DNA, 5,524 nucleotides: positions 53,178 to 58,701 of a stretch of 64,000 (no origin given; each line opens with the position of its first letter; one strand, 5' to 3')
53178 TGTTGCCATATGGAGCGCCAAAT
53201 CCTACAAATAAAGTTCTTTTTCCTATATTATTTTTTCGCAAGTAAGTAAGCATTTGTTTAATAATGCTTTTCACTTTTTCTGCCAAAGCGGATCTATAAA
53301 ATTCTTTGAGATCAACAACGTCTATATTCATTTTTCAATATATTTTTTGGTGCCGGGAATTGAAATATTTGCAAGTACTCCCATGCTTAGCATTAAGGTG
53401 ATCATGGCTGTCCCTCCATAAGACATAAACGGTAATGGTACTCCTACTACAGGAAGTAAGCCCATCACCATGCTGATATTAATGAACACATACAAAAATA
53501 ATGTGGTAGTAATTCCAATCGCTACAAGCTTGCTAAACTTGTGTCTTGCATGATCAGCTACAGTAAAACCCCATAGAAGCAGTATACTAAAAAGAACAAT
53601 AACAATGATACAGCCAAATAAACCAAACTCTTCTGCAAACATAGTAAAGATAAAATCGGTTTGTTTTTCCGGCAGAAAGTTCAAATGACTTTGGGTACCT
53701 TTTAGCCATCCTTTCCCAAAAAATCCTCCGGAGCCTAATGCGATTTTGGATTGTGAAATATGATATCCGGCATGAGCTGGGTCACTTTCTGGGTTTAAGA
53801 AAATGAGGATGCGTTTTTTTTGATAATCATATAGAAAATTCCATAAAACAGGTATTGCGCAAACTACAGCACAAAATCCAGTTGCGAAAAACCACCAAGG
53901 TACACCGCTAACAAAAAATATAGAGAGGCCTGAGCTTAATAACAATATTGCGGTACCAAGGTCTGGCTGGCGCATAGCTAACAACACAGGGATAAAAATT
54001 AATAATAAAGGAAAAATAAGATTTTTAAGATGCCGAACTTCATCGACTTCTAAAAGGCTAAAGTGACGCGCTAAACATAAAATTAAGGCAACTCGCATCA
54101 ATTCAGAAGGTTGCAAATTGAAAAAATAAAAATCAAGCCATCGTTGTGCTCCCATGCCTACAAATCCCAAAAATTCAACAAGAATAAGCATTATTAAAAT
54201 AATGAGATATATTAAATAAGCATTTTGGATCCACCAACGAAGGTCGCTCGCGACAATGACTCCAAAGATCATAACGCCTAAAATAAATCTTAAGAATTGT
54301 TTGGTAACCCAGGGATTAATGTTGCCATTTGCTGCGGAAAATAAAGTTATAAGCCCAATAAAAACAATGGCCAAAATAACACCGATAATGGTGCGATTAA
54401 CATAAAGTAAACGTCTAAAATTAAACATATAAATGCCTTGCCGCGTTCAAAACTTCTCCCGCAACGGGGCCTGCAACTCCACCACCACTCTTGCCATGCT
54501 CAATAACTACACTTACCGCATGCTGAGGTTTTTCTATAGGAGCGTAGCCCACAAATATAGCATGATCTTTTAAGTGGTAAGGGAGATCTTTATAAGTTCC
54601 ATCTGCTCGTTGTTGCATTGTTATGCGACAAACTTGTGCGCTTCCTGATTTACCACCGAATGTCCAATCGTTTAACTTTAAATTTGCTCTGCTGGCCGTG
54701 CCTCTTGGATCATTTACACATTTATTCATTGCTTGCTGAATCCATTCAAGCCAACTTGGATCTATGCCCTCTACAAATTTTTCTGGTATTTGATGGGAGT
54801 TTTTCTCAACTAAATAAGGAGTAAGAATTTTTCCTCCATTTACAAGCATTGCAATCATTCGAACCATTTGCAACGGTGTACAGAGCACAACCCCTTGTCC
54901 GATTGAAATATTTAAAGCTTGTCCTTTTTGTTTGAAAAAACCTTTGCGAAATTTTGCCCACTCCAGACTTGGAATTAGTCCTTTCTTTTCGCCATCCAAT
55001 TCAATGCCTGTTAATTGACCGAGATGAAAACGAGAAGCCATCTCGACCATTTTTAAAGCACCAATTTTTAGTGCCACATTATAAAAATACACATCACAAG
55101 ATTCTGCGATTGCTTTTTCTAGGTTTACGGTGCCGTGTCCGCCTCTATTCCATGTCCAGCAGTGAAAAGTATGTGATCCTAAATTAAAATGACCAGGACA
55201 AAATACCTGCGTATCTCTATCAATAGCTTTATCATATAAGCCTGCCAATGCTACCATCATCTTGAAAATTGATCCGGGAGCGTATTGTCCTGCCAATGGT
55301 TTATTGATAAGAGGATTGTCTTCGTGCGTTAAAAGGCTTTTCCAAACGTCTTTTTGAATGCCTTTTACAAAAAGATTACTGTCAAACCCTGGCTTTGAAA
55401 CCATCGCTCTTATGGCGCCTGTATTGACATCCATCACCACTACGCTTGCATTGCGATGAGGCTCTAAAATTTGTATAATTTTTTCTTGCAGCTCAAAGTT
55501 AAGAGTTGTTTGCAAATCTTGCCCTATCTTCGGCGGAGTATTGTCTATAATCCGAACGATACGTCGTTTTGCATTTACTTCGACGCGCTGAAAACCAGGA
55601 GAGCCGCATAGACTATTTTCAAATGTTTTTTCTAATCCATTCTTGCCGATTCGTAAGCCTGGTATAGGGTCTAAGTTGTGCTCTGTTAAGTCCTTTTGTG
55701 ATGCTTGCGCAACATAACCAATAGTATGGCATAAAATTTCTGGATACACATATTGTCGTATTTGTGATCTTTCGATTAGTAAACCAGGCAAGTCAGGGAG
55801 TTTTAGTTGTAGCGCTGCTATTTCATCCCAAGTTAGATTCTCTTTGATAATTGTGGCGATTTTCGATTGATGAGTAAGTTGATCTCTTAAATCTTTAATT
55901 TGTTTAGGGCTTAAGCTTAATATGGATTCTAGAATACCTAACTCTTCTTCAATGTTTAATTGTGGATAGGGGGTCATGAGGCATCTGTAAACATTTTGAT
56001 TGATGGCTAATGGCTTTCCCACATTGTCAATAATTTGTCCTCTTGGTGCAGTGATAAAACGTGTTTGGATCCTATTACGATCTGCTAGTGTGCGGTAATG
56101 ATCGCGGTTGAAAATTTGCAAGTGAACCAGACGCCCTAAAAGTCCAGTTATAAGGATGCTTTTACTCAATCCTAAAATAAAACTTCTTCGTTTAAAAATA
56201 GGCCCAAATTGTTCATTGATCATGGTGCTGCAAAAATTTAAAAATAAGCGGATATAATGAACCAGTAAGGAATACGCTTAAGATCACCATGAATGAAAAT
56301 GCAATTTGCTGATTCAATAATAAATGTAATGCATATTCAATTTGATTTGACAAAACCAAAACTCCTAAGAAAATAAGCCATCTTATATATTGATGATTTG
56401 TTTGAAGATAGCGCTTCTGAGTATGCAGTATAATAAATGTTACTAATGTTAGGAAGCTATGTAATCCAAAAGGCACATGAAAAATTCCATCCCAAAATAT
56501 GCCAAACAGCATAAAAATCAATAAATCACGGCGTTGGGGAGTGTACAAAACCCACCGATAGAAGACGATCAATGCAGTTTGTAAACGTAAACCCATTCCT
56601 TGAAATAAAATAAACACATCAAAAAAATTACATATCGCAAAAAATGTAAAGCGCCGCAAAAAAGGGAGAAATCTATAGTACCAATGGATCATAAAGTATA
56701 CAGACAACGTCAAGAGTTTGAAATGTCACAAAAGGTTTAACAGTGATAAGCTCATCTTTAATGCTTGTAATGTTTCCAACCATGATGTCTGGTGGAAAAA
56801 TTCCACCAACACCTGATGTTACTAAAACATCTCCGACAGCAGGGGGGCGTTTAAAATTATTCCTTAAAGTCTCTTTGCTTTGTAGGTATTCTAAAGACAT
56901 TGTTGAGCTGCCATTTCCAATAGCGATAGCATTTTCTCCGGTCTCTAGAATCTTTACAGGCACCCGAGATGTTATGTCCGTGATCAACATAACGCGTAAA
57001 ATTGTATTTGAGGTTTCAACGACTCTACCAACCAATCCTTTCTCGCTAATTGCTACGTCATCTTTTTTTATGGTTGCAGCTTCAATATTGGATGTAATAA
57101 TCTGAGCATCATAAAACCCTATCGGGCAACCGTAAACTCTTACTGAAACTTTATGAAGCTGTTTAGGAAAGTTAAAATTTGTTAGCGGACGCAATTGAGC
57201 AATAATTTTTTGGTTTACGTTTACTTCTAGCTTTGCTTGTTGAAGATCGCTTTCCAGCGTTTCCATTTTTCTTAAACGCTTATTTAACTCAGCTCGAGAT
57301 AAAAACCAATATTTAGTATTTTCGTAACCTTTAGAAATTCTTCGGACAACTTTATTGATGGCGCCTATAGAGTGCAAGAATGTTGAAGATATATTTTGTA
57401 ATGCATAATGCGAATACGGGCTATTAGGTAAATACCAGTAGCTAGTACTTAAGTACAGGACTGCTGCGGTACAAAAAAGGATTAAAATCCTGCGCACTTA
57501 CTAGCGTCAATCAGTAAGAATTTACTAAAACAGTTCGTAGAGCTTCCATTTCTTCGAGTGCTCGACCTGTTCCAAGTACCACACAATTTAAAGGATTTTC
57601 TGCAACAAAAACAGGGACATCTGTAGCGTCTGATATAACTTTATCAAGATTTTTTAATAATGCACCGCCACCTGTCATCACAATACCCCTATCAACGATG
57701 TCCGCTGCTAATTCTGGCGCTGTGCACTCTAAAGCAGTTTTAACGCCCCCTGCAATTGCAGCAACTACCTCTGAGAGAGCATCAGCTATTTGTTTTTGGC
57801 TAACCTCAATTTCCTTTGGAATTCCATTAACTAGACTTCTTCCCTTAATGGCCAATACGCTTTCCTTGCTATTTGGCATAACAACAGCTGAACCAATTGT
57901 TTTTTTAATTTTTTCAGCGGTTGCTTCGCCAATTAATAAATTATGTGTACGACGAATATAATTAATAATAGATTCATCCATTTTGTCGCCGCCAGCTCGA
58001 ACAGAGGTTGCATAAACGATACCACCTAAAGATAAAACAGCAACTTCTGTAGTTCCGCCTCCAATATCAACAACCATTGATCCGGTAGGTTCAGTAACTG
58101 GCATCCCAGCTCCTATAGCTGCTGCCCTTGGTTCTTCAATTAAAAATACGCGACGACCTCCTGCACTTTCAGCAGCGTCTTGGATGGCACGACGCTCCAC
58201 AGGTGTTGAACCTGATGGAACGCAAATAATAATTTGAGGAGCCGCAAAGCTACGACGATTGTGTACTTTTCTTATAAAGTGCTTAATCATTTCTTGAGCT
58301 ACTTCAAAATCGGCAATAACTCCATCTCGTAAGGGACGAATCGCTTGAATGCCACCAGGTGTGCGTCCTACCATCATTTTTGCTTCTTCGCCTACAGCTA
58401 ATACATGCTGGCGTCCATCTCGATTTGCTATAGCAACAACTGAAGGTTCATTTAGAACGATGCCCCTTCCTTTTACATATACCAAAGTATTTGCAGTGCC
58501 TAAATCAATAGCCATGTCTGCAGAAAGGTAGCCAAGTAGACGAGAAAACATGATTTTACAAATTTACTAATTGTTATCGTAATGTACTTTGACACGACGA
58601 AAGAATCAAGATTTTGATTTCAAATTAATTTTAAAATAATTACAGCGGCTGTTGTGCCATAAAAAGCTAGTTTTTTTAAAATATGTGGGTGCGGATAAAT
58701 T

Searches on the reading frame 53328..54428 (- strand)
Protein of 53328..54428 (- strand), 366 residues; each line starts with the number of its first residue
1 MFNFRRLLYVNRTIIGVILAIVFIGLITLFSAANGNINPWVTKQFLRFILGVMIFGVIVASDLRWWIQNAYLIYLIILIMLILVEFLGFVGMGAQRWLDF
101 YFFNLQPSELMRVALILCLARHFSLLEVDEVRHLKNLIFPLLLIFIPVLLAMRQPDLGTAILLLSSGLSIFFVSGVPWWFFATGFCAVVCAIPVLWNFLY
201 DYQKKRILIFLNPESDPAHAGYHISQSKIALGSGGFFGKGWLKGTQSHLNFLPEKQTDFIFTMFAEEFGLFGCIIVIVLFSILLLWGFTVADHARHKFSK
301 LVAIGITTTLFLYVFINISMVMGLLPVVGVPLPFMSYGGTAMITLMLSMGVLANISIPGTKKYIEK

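Call 60: search_protein_families(library=pfam, proteins=[window:53328-54428:-], max_evalue=0.0001)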
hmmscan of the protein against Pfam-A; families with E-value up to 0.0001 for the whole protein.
window:53328-54428:- (366 aa): 1 family
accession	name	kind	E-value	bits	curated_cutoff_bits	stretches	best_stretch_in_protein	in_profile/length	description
PF01098.24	FTSW_RODA_SPOVE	-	2.1e-97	326.7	26.4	1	14-356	4-351/356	Cell cycle protein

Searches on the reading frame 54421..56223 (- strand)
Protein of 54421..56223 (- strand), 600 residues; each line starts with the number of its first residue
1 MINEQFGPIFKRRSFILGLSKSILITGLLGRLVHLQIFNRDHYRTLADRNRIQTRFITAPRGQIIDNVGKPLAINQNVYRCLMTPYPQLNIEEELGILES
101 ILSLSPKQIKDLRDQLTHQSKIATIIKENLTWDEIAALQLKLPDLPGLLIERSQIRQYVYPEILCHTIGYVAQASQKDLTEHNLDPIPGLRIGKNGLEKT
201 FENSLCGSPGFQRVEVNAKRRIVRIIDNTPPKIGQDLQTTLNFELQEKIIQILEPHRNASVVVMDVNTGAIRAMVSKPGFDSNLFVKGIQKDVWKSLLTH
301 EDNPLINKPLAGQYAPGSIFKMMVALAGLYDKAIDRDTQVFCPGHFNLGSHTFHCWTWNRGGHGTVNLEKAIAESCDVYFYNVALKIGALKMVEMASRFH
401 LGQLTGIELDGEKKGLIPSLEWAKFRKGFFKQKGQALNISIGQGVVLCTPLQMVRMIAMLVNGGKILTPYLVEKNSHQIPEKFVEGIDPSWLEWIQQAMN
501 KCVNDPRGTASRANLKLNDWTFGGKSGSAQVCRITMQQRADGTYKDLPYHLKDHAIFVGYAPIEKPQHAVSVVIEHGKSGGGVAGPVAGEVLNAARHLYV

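Call 60: search_protein_families(library=pfam, proteins=[window:54421-56223:-], max_evalue=0.0001)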
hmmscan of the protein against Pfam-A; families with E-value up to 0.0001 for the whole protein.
window:54421-56223:- (600 aa): 2 families
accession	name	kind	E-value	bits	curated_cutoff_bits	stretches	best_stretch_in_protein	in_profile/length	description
PF00905.27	Transpeptidase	-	4.3e-63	213.7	22.1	1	260-592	2-298/299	Penicillin binding protein transpeptidase domain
PF03717.20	PBP_dimer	-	3.7e-34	119.2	24.4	1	57-224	2-177/180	Penicillin-binding Protein dimerisation domain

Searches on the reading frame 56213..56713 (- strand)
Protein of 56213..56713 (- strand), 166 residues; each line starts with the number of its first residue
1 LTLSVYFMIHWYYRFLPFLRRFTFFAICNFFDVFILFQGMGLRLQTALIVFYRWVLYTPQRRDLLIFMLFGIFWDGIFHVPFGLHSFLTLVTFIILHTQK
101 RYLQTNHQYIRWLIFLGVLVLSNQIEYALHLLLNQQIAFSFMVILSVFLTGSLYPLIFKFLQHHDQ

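Call 84: search_protein_families(library=pfam, proteins=[window:56213-56713:-], max_evalue=0.001)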
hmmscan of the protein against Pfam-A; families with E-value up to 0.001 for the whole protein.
window:56213-56713:- (166 aa): 1 family
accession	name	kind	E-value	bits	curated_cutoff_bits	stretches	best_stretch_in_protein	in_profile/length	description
PF04093.17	MreD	-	9.7e-08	32.7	24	1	25-162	14-156/158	rod shape-determining protein MreD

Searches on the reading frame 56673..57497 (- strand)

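Call 84: search_protein_families(library=pfam, proteins=[window:56673-57497:-], max_evalue=0.001)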
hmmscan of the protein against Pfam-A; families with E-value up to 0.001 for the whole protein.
window:56673-57497:- (274 aa): 1 family
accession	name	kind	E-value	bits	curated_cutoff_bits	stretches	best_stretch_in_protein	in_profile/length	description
PF04085.20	MreC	-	8.2e-27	94.2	28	1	139-268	19-146/147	Rod shape-determining protein MreC, barrel core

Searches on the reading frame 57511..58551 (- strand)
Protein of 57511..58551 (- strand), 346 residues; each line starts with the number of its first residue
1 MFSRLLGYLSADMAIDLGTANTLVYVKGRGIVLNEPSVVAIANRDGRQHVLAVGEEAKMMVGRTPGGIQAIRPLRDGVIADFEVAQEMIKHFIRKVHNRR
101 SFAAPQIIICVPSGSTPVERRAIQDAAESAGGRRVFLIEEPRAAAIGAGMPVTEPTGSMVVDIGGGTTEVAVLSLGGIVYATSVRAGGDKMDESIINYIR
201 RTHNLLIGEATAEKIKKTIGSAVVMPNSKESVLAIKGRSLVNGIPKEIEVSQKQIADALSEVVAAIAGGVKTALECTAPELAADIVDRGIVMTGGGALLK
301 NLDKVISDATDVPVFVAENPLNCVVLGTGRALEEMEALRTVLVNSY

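Call 84: search_protein_families(library=pfam, proteins=[window:57511-58551:-], max_evalue=0.001)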
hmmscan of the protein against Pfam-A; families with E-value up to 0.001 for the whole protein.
window:57511-58551:- (346 aa): 5 families
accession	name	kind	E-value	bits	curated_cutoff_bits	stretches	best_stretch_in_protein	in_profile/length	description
PF06723.19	MreB_Mbl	-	1.9e-146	487.5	27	1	11-338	2-325/327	MreB/Mbl protein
PF00012.26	HSP70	-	6.4e-15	54.8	20.6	1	100-327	129-367/599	Hsp70 protein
PF14450.12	FtsA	-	2e-14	54.5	31.8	1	159-319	1-112/127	Cell division protein FtsA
PF00022.25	Actin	-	5.8e-10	38.8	27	1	36-203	31-191/410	Actin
PF11104.14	PilM_2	-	1.2e-09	38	27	0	158-221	182-241/340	Type IV pilus assembly protein PilM;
